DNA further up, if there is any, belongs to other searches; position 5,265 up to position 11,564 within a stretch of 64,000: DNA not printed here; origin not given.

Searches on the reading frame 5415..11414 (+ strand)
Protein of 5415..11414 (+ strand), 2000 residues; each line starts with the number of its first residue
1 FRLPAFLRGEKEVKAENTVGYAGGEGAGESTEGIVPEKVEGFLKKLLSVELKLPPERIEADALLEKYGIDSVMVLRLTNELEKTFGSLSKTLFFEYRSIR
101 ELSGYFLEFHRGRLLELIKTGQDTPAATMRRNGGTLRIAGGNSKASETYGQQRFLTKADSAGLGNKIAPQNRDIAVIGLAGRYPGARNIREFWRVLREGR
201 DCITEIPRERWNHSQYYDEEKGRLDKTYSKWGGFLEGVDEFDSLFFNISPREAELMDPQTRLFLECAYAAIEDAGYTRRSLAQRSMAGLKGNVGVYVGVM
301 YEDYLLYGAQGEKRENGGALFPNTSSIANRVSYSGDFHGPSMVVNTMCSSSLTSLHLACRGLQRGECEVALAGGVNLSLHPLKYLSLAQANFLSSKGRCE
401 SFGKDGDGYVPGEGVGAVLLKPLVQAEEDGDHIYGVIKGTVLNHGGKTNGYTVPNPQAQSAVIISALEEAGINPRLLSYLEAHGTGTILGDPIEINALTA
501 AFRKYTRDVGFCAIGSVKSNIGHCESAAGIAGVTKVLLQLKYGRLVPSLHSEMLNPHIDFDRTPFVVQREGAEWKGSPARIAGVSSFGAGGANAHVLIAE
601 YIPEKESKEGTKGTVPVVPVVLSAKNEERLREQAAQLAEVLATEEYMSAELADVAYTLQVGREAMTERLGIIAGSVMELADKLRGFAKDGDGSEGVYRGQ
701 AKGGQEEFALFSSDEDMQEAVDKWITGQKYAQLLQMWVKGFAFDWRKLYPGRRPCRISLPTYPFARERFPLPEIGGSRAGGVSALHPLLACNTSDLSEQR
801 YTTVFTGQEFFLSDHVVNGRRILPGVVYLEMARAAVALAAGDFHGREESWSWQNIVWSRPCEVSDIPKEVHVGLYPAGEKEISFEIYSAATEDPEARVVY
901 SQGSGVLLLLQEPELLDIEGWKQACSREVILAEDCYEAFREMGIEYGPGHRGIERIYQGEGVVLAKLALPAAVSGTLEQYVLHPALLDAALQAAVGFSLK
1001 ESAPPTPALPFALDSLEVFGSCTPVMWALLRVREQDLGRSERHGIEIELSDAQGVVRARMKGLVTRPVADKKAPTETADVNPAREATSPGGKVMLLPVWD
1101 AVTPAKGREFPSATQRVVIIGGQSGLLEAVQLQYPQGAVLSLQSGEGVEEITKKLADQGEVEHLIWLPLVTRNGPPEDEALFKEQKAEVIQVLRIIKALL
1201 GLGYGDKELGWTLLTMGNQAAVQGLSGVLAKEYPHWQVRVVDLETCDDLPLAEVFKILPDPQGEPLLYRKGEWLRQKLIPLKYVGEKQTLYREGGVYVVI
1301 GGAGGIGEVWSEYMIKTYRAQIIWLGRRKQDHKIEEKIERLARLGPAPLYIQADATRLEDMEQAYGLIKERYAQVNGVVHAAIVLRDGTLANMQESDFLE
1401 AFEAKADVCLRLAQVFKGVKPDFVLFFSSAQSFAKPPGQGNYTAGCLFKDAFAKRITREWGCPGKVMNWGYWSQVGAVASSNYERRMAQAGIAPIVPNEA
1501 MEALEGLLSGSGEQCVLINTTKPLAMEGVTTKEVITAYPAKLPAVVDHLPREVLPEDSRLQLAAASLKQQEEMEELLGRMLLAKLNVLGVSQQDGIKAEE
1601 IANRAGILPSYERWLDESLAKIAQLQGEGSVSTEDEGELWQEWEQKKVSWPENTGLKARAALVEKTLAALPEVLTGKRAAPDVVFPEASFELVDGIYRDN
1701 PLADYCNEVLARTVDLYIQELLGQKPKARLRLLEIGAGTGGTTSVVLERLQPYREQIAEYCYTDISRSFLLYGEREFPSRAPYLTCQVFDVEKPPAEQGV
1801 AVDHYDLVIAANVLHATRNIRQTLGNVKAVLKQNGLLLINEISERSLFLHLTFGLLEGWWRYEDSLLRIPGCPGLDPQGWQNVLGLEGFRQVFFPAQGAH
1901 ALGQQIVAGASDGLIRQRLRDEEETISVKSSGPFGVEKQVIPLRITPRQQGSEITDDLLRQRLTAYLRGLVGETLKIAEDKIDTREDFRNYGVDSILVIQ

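Call 13: search_protein_families(library=pfam, proteins=[window:5415-11414:+], max_evalue=0.0001)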
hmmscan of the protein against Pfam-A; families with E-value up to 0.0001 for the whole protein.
window:5415-11414:+ (2000 aa): 17 families
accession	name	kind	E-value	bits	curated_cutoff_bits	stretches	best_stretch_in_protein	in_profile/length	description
PF00109.32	ketoacyl-synt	-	1e-87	294.4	20.8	1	172-426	2-252/252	Beta-ketoacyl synthase, N-terminal domain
PF08659.16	KR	-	2.7e-39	135.4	22.6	1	1295-1473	1-179/180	KR domain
PF02801.28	Ketoacyl-synt_C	-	7.9e-39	132.8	20.8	1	434-551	1-118/119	Beta-ketoacyl synthase, C-terminal domain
PF14765.12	PS-DH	-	3.9e-30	105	23.7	1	920-1072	8-163/166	Polyketide synthase dehydratase N-terminal domain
PF21089.3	PKS_DH_N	-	2.4e-25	88.9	27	1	786-888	1-102/103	Polyketide synthase dehydratase domain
PF22336.2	RhiE-like_linker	-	1.7e-20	73.2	27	1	621-688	1-65/67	RhiE-like, KS-MAT linker domain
PF00550.31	PP-binding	-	3.3e-20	72.5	20.8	2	43-105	3-66/67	Phosphopantetheine attachment site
PF08242.18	Methyltransf_12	-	2.9e-16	60.4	30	1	1733-1837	1-98/98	Methyltransferase domain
PF22621.2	CurL-like_PKS_C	-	2.3e-15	56.7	27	1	621-683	4-64/64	CurL-like, PKS C-terminal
PF16197.11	KAsynt_C_assoc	-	7.9e-13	49.2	33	1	555-655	2-96/111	Ketoacyl-synthetase C-terminal extension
PF13489.12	Methyltransf_23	-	2.5e-10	40.8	27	1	1717-1850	12-131/164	Methyltransferase domain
PF00106.31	adh_short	-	4.4e-10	39.8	26.6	1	1297-1460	3-167/195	short chain dehydrogenase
PF08241.18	Methyltransf_11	-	6.3e-08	33.6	21.2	1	1733-1839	1-95/95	Methyltransferase domain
PF23297.2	ACP_SdgA_C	-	1.1e-07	32.2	27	0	46-87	18-59/95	Highly reducing polyketide synthase sdgA, C-terminal ACP domain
PF13847.12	Methyltransf_31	-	6.5e-07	29.6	27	1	1729-1847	4-118/145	Methyltransferase domain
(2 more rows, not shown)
